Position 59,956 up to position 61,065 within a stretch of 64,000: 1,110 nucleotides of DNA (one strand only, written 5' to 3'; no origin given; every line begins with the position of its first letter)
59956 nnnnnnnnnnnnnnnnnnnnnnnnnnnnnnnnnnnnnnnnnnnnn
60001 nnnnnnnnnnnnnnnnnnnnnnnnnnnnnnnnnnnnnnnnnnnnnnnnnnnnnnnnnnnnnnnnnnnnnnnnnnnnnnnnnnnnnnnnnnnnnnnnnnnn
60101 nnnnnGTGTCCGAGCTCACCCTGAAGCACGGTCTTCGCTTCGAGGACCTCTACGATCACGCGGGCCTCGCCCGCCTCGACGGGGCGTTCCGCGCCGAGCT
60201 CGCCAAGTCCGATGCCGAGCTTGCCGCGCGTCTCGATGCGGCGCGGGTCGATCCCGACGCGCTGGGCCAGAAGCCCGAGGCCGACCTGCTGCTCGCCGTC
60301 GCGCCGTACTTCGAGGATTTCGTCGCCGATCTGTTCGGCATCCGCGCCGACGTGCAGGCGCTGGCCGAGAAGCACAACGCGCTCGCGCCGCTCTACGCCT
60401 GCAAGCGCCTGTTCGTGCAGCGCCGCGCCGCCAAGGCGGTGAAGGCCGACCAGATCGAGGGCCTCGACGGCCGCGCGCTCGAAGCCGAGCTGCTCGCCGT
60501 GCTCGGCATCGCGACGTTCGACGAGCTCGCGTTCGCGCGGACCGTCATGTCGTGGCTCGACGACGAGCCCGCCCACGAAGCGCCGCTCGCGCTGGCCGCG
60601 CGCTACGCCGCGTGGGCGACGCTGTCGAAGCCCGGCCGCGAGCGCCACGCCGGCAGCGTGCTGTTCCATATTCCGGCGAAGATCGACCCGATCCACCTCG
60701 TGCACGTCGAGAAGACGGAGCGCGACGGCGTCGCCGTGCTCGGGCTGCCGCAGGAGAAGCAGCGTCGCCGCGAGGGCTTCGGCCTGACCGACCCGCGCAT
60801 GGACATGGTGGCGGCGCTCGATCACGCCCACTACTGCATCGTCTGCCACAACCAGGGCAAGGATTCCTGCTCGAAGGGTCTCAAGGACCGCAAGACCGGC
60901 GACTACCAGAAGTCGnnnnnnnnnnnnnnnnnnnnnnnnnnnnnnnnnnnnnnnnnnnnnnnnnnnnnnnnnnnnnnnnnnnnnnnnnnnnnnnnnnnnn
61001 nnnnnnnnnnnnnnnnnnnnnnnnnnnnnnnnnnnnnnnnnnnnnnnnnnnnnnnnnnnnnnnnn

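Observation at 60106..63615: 1169-aa NfnB(GltD)-like + NfnA(PyrK)-like fusion with novel N-terminal domain, immediately downstream of the nitrite/sulfite reductase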

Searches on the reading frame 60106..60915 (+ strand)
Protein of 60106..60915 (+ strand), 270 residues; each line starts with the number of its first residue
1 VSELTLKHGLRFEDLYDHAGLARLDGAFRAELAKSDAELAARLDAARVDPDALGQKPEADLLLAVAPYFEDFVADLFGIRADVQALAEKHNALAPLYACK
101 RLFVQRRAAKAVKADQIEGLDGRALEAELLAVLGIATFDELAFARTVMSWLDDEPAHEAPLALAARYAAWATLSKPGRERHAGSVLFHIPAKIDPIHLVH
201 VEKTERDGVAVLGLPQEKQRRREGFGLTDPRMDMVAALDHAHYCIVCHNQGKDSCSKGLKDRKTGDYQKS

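Call 21: search_protein_families(library=pfam, proteins=[window:60106-60915:+], max_evalue=1)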
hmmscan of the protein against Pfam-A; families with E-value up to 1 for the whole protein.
window:60106-60915:+ (270 aa): 0 families

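Call 22: search_protein_representatives(protein=window:60106-60915:+)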
Query: 270 residues. Proteins with E-value up to 0.001 (for the whole library): 1407; up to 1e-10: 767; up to 1e-30: 144. The best 150 are listed.
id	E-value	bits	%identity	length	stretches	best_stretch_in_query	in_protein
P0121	1.8e-75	270.3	57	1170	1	4-266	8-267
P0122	9.6e-73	261.4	53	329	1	4-270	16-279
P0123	4.8e-71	255.8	52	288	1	2-269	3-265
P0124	2.3e-69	250.3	48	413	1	4-269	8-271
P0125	4.4e-67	242.9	57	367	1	57-270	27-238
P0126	2.7e-63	230.5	53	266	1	2-248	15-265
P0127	2.9e-63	230.3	51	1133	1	2-262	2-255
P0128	2.7e-62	227.1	50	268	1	4-259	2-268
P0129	5.9e-62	226.1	46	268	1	4-265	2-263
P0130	8.4e-62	225.6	48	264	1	7-269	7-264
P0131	2.4e-60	220.8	52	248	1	1-241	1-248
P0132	6.5e-59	216.1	49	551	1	1-270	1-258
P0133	6.5e-58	212.8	53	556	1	1-236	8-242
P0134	8.9e-58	212.4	47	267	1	4-255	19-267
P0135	2.3e-57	211.0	44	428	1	5-266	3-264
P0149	6.8e-49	183.2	48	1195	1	3-263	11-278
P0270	3.1e-30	122.1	33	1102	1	1-267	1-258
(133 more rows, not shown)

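Call 39: find_homologous_proteins(query=P0270, max_evalue=1e-20)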
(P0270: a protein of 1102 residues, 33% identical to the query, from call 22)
Query P0270 (1102 aa): 8000 proteins with E <= 1e-20 among 8000 candidates; the best 120 are listed.
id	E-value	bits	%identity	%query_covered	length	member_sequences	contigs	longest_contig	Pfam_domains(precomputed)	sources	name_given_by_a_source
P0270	0.0e+0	2526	100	100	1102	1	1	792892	PF27156.1,PF07992.21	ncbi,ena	-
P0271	0.0e+0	1519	61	99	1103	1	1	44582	PF13434.13,PF27156.1,PF07992.21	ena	-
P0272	0.0e+0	1145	49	100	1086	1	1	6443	PF27156.1,PF07992.21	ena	-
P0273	0.0e+0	1130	49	100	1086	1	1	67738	PF27156.1,PF07992.21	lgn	-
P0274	0.0e+0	1116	48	99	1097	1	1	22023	PF27156.1,PF07992.21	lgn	-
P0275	0.0e+0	1115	48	100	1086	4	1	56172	PF27156.1,PF07992.21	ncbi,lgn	-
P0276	0.0e+0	1112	47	100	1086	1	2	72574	PF27156.1,PF07992.21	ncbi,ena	-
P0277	0.0e+0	1112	49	100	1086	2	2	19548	PF27156.1,PF07992.21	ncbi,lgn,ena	-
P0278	0.0e+0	1106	48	100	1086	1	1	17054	PF27156.1,PF07992.21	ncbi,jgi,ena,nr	ncbi:MAG TPA: pyridine nucleotide-disulfide oxidoreductase [Holosporales bacterium]|nr:pyridine nucl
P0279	0.0e+0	1104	49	100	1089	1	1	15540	PF27156.1,PF07992.21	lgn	-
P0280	0.0e+0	1084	45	100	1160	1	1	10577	PF27156.1,PF07992.21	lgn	-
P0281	0.0e+0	1072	45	100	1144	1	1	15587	PF27156.1,PF07992.21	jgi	-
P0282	0.0e+0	1058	45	99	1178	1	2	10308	PF14691.12,PF27156.1,PF07992.21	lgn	-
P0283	0.0e+0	1058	45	99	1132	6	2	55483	PF14691.12,PF27156.1,PF07992.21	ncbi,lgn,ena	-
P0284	0.0e+0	1057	46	100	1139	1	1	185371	PF27156.1,PF07992.21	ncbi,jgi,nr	ncbi:MAG: putative bifunctional glutamate synthase subunit beta/2-polyprenylphenol hydroxylase [Rick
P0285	0.0e+0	1054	46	99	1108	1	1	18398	PF27156.1,PF07992.21,PF21799.3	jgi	jgi:NADPH-dependent glutamate synthase beta subunit-like oxidoreductase/NAD(P)H-flavin reductase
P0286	0.0e+0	1053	43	99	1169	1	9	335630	PF27156.1,PF07992.21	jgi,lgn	jgi:NADPH-dependent glutamate synthase beta subunit-like oxidoreductase/NAD(P)H-flavin reductase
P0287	0.0e+0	1047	44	99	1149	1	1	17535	PF14691.12,PF27156.1,PF07992.21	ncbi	-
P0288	0.0e+0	1046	45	99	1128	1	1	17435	PF27156.1,PF07992.21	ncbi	ncbi:MAG: FAD-dependent oxidoreductase [Alphaproteobacteria bacterium]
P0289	0.0e+0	1045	45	100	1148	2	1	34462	PF14691.12,PF27156.1,PF07992.21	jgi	jgi:NADPH-dependent glutamate synthase beta subunit-like oxidoreductase/NAD(P)H-flavin reductase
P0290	0.0e+0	1044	44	99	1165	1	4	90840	PF27156.1,PF07992.21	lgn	-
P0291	0.0e+0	1041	44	99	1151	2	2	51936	PF27156.1,PF07992.21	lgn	-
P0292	0.0e+0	1039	45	99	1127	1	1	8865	PF27156.1,PF07992.21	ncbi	-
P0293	0.0e+0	1039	44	99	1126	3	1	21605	PF27156.1,PF07992.21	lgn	-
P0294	0.0e+0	1038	43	100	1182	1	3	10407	PF27156.1,PF07992.21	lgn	-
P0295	0.0e+0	1038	44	99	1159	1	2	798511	PF27156.1,PF07992.21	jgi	jgi:NADPH-dependent glutamate synthase beta subunit-like oxidoreductase/NAD(P)H-flavin reductase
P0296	0.0e+0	1037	45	99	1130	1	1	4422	PF27156.1,PF07992.21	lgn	-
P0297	0.0e+0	1037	44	100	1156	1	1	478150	PF27156.1,PF07992.21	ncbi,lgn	-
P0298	0.0e+0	1036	45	100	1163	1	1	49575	PF27156.1,PF07992.21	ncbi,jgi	jgi:NADPH-dependent glutamate synthase beta subunit-like oxidoreductase/NAD(P)H-flavin reductase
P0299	0.0e+0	1035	43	99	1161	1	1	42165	PF27156.1,PF07992.21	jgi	jgi:NADPH-dependent glutamate synthase beta subunit-like oxidoreductase/NAD(P)H-flavin reductase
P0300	0.0e+0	1033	43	99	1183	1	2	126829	PF27156.1,PF07992.21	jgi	jgi:NADPH-dependent glutamate synthase beta subunit-like oxidoreductase/NAD(P)H-flavin reductase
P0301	0.0e+0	1032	43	100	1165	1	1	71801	PF27156.1,PF07992.21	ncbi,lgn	-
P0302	0.0e+0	1031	43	99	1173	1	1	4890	PF27156.1,PF07992.21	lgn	-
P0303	0.0e+0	1031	44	99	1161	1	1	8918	PF14691.12,PF27156.1,PF07992.21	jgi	jgi:NADPH-dependent glutamate synthase beta subunit-like oxidoreductase/NAD(P)H-flavin reductase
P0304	0.0e+0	1029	46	99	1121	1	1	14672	PF27156.1,PF07992.21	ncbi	-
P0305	0.0e+0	1029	44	99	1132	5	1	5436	PF14691.12,PF27156.1,PF07992.21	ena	-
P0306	0.0e+0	1028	45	99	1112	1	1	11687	PF14691.12,PF27156.1,PF07992.21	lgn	-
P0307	0.0e+0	1027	43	99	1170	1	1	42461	PF27156.1,PF07992.21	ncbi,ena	-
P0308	0.0e+0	1027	43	99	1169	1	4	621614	PF27156.1,PF07992.21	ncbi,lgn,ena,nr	ncbi:MAG: FAD-dependent oxidoreductase [Rickettsiales bacterium]|nr:FAD-dependent oxidoreductase [Ps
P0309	0.0e+0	1027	45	100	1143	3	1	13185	PF27156.1,PF07992.21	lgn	-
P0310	0.0e+0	1026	42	99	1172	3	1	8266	PF27156.1,PF07992.21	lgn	-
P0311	0.0e+0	1026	43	99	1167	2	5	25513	PF27156.1,PF07992.21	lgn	-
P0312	0.0e+0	1025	44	99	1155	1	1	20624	PF27156.1,PF07992.21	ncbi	-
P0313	0.0e+0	1024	43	99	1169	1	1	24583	PF27156.1,PF07992.21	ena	-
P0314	0.0e+0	1024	43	99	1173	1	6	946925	PF27156.1,PF07992.21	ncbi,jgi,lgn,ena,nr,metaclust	ncbi:MAG: pyridine nucleotide-disulfide oxidoreductase [Alphaproteobacteria bacterium CG11_big_fil_r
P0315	0.0e+0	1024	43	99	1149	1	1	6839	PF27156.1,PF07992.21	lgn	-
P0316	0.0e+0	1023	44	99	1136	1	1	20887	PF14691.12,PF27156.1,PF07992.21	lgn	-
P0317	0.0e+0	1023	43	99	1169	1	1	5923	PF27156.1,PF07992.21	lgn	-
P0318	0.0e+0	1019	43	100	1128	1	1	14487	PF27156.1,PF07992.21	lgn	-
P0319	0.0e+0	1019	43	100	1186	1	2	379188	PF14691.12,PF27156.1,PF07992.21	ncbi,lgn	-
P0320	0.0e+0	1018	44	99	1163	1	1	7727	PF27156.1,PF07992.21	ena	-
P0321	0.0e+0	1018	44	100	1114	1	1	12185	PF27156.1,PF07992.21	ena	-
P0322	0.0e+0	1018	43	99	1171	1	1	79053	PF27156.1,PF07992.21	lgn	-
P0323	0.0e+0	1018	46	99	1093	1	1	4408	PF14691.12,PF27156.1,PF07992.21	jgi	-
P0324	0.0e+0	1018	46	99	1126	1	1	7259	PF27156.1,PF07992.21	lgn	-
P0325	0.0e+0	1016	44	99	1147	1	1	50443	PF27156.1,PF07992.21,PF00070.34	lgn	-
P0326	0.0e+0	1016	44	99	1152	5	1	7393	PF27156.1,PF07992.21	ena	-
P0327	0.0e+0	1015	44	100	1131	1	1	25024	PF14691.12,PF27156.1,PF07992.21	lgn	-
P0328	0.0e+0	1015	44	100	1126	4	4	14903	PF14691.12,PF27156.1,PF07992.21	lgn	-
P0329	0.0e+0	1014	42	99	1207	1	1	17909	PF27156.1,PF07992.21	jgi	jgi:NADPH-dependent glutamate synthase beta subunit-like oxidoreductase/NAD(P)H-flavin reductase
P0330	0.0e+0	1014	43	99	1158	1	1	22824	PF27156.1,PF07992.21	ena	-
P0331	0.0e+0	1014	43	99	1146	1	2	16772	PF27156.1,PF07992.21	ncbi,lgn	-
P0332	0.0e+0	1014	45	100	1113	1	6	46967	PF27156.1,PF07992.21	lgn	-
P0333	0.0e+0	1014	44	100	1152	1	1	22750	PF27156.1,PF07992.21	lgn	-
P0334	0.0e+0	1014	44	99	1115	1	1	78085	PF27156.1,PF07992.21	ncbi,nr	ncbi:MAG: FAD-dependent oxidoreductase [Rickettsiales bacterium]|nr:FAD-dependent oxidoreductase [Ri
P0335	0.0e+0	1013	43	99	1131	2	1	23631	PF14691.12,PF27156.1,PF07992.21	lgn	-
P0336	0.0e+0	1013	43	99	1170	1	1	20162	PF27156.1,PF07992.21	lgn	-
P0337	0.0e+0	1013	44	99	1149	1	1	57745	PF27156.1,PF07992.21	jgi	jgi:NADPH-dependent glutamate synthase beta subunit-like oxidoreductase/NAD(P)H-flavin reductase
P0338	0.0e+0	1012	43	100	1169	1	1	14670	PF27156.1,PF07992.21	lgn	-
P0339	0.0e+0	1012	44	99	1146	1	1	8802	PF27156.1,PF07992.21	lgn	-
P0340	1.3e-298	1012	44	100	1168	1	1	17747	PF27156.1,PF07992.21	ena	-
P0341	1.4e-298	1012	44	99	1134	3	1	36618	PF27156.1,PF07992.21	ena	-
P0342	1.7e-298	1011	45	99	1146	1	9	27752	PF27156.1,PF07992.21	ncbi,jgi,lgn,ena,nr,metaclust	ncbi:MAG: FAD-dependent oxidoreductase [Alphaproteobacteria bacterium]|jgi:NADPH-dependent glutamate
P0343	1.9e-298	1011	44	100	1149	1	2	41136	PF27156.1,PF07992.21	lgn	-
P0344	2.9e-298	1010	43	99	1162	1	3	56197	PF27156.1,PF07992.21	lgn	-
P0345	4.1e-298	1010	44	100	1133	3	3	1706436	PF27156.1,PF07992.21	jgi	jgi:NADPH-dependent glutamate synthase beta subunit-like oxidoreductase/NAD(P)H-flavin reductase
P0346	4.3e-298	1010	43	99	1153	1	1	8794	PF27156.1,PF07992.21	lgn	-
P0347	4.3e-298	1010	44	100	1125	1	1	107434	PF27156.1,PF07992.21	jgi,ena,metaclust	metaclust:\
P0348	5.5e-298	1010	44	99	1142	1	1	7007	PF27156.1,PF07992.21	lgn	-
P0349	6.6e-298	1009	43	99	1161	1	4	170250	PF27156.1,PF07992.21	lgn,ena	-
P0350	6.7e-298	1009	44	99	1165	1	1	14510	PF27156.1,PF07992.21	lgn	-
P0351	9.7e-298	1009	43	99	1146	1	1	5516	PF27156.1,PF07992.21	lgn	-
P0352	1.2e-297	1008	43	100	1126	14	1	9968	PF14691.12,PF27156.1,PF07992.21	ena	-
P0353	2.8e-297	1007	42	99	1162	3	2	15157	PF27156.1,PF07992.21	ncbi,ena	-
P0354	3.4e-297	1007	43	99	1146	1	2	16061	PF27156.1,PF07992.21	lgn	-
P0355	3.8e-297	1007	45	99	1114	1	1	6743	PF27156.1,PF07992.21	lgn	-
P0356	3.8e-297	1007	43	99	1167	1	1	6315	PF27156.1,PF07992.21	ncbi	ncbi:MAG: FAD-dependent oxidoreductase [Pseudomonadota bacterium]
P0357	4.4e-297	1007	43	100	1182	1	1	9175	PF27156.1,PF07992.21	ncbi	-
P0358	5.6e-297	1006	45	99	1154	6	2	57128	PF27156.1,PF07992.21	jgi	-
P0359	6.2e-297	1006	43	99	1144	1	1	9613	PF27156.1,PF07992.21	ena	-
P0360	7.8e-297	1006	45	100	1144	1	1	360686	PF27156.1,PF07992.21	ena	-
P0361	8.6e-297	1006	43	99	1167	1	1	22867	PF27156.1,PF07992.21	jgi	jgi:NADPH-dependent glutamate synthase beta subunit-like oxidoreductase/NAD(P)H-flavin reductase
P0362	9.5e-297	1005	43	99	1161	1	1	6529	PF27156.1,PF07992.21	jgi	jgi:NADPH-dependent glutamate synthase beta subunit-like oxidoreductase/NAD(P)H-flavin reductase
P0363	1.0e-296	1005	45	99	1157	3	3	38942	PF27156.1,PF07992.21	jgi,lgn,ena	-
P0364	1.2e-296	1005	45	99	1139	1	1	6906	PF14691.12,PF27156.1,PF07992.21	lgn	-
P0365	1.4e-296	1005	43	100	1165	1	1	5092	PF27156.1,PF07992.21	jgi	jgi:NADPH-dependent glutamate synthase beta subunit-like oxidoreductase/NAD(P)H-flavin reductase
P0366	2.1e-296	1004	44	99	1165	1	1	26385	PF14691.12,PF27156.1,PF07992.21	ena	-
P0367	2.1e-296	1004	44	99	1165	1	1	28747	PF14691.12,PF27156.1,PF07992.21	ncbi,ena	-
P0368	2.2e-296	1004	44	99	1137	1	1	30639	PF14691.12,PF27156.1,PF07992.21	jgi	jgi:NADPH-dependent glutamate synthase beta subunit-like oxidoreductase/NAD(P)H-flavin reductase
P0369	2.4e-296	1004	43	99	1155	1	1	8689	PF27156.1,PF07992.21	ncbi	-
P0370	2.6e-296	1004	44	99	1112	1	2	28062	PF27156.1,PF07992.21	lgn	-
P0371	2.9e-296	1004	44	99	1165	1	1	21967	PF14691.12,PF27156.1,PF07992.21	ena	-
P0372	3.0e-296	1004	43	99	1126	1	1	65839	PF14691.12,PF27156.1,PF07992.21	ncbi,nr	ncbi:MAG: FAD-dependent oxidoreductase [Candidatus Paracaedibacteraceae bacterium]|nr:FAD-dependent 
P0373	3.2e-296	1004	44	99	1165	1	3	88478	PF14691.12,PF27156.1,PF07992.21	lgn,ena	-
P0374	3.4e-296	1004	45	99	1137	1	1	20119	PF27156.1,PF07992.21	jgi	jgi:NADPH-dependent glutamate synthase beta subunit-like oxidoreductase/NAD(P)H-flavin reductase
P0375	3.5e-296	1004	44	99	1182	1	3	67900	PF14691.12,PF27156.1,PF07992.21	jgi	jgi:NADPH-dependent glutamate synthase beta subunit-like oxidoreductase/NAD(P)H-flavin reductase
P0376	4.8e-296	1003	44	99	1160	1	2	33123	PF27156.1,PF07992.21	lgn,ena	-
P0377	6.8e-296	1003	43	100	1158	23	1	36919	PF14691.12,PF27156.1,PF07992.21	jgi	jgi:NADPH-dependent glutamate synthase beta subunit-like oxidoreductase/NAD(P)H-flavin reductase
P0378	8.4e-296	1002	44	100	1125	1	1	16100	PF27156.1,PF07992.21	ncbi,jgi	jgi:NADPH-dependent glutamate synthase beta subunit-like oxidoreductase/NAD(P)H-flavin reductase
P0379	9.1e-296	1002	43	99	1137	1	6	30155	PF27156.1,PF07992.21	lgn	-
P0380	1.0e-295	1002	44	99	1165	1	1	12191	PF14691.12,PF27156.1,PF07992.21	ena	-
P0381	1.3e-295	1002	43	99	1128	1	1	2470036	PF14691.12,PF27156.1,PF07992.21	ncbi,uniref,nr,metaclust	ncbi:FAD-dependent oxidoreductase [Candidatus Odyssella acanthamoebae]|uniref:Pyridine nucleotide-di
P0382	1.4e-295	1002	44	99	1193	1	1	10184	PF27156.1,PF07992.21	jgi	jgi:NADPH-dependent glutamate synthase beta subunit-like oxidoreductase/NAD(P)H-flavin reductase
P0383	1.7e-295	1001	44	99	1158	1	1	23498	PF14691.12,PF27156.1,PF07992.21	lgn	-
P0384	2.6e-295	1001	43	99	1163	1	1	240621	PF27156.1,PF07992.21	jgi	jgi:NADPH-dependent glutamate synthase beta subunit-like oxidoreductase/NAD(P)H-flavin reductase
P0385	3.6e-295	1000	44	99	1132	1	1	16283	PF14691.12,PF27156.1,PF07992.21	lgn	-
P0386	3.7e-295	1000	44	99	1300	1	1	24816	PF01812.27,PF27156.1,PF07992.21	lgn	-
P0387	4.3e-295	1000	43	99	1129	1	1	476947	PF14691.12,PF27156.1,PF07992.21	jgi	jgi:NADPH-dependent glutamate synthase beta subunit-like oxidoreductase/NAD(P)H-flavin reductase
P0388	4.4e-295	1000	43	99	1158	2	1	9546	PF27156.1,PF07992.21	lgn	-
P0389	6.0e-295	1000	43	99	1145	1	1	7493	PF27156.1,PF07992.21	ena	-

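Call 53: find_encoding_contigs(protein=P0381, flank=8000, max_places=1)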
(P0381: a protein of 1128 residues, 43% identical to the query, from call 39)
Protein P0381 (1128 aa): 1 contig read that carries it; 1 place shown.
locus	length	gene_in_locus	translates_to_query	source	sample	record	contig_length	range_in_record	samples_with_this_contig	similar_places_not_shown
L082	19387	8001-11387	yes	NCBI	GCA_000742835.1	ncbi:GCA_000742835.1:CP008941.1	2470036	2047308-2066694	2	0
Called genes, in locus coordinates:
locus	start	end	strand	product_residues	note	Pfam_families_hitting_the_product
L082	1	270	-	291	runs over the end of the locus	PF02195:ParB_N, PF17762:HTH_ParB, PF23552:ParB_C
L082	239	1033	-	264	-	PF00142:Fer4_NifH, PF01656:CbiA, PF02374:ArsA_ATPase (weak), PF06564:CBP_BcsQ, PF09140:MipZ, PF10609:ParA, PF13614:AAA_31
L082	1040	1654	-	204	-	PF02527:GidB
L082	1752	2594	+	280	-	-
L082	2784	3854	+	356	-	PF02812:ELFV_dehydrog_N, PF00208:ELFV_dehydrog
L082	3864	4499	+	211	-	PF01914:MarC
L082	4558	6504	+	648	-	PF00501:AMP-binding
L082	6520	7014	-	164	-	PF01288:HPPK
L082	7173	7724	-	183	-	-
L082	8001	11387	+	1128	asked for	PF27156:RP005_N, PF14691:Fer4_20 (faint), PF07992:Pyr_redox_2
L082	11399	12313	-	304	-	PF01545:Cation_efflux, PF16916:ZT_dimer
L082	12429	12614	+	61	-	-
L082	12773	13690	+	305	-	PF00126:HTH_1, PF03466:LysR_substrate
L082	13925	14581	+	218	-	-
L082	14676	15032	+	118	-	PF15731:MqsA_antitoxin (faint), PF13560:HTH_31 (weak), PF12844:HTH_19 (weak), PF01381:HTH_3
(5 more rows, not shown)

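Call 54: find_encoding_contigs(protein=P0270, flank=8000, max_places=1)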
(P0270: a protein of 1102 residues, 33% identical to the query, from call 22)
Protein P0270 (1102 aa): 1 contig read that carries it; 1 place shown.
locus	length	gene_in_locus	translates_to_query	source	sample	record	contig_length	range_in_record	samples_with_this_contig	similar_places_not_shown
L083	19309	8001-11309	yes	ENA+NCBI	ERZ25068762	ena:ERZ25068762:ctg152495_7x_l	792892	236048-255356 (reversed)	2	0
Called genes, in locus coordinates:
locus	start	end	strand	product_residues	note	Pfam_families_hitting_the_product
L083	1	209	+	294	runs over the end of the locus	PF01297:ZnuA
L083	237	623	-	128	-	-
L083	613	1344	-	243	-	-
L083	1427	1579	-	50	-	-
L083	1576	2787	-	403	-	PF00482:T2SSF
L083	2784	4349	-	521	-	PF05157:MshEN, PF00437:T2SSE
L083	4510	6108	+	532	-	PF00072:Response_reg, PF12860:PAS_7 (weak), PF00990:GGDEF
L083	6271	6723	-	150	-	PF00293:NUDIX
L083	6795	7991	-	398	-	PF00162:PGK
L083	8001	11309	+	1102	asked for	PF27156:RP005_N, PF07992:Pyr_redox_2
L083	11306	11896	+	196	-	-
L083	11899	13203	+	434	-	PF01171:ATP_bind_3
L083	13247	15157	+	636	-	PF06480:FtsH_ext, PF06068:TIP49 (faint), PF00004:AAA, PF07728:AAA_5 (weak), PF17862:AAA_lid_3, PF01434:Peptidase_M41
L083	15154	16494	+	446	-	PF02878:PGM_PMM_I, PF02879:PGM_PMM_II, PF02880:PGM_PMM_III, PF00408:PGM_PMM_IV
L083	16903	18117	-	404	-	PF05159:Capsule_synth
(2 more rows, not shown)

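Call 55: find_encoding_contigs(protein=P0345, flank=8000, max_places=1)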
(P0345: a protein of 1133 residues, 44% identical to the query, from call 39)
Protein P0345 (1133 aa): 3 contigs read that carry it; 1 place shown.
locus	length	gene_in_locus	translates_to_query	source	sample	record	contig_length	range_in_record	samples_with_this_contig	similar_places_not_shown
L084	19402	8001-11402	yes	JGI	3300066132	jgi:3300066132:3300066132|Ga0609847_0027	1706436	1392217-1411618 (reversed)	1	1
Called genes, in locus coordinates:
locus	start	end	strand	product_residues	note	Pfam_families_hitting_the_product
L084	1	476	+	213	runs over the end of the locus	PF03729:DUF308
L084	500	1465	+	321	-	PF10938:YfdX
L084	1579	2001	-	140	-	PF10116:Host_attach, PF18856:baeRF_family12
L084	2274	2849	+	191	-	PF04314:LpqE-like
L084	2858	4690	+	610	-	PF01807:Zn_ribbon_DnaG, PF08275:DNAG_N, PF01751:Toprim, PF13155:Toprim_2, PF13662:Toprim_4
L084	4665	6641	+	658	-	PF03979:Sigma70_r1_1, PF00140:Sigma70_r1_2, PF04546:Sigma70_ner, PF04542:Sigma70_r2, PF04539:Sigma70_r3, PF04545:Sigma70_r4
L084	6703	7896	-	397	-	PF00162:PGK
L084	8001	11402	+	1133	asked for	PF27156:RP005_N, PF07992:Pyr_redox_2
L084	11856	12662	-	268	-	PF00459:Inositol_P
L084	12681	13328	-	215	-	PF08207:EFP_N, PF01132:EFP, PF09285:Elong-fact-P_C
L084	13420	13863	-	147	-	-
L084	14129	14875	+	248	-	PF01578:Cytochrom_C_asm, PF27518:CcmC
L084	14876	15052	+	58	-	-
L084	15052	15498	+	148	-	PF03100:CcmE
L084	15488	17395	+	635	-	PF01578:Cytochrom_C_asm, PF16327:CcmF_C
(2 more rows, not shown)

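Call 59: predict_structure(alignment_id=A3)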
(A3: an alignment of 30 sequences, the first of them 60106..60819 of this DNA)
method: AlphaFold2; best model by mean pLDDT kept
length: 238 residues; sequences in the alignment: 30
mean_pLDDT: 87.7   pTM: 0.65
mean pLDDT of the five models: 87.7, 87.2, 86.3, 85.8, 84.3
residues with pLDDT >= 90: 161; 70-90: 49; 50-70: 22; < 50: 6
segments of 3 or more residues with pLDDT < 50: 236-238
pLDDT, mean of each block of 10 residues (from residue 1): 76 90 94 97 93 91 95 94 92 95 95 89 96 96 97 97 97 95 93 68 78 75 57 49
secondary structure, 60 per line:
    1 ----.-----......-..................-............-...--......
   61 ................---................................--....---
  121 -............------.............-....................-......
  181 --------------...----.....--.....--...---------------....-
elements in order: H12-16 H18-35 H37-48 H55-76 H80-111 H114-117 H122-133 H140-152 H154-173 H175-180 E202-206 E209-213 H234-237
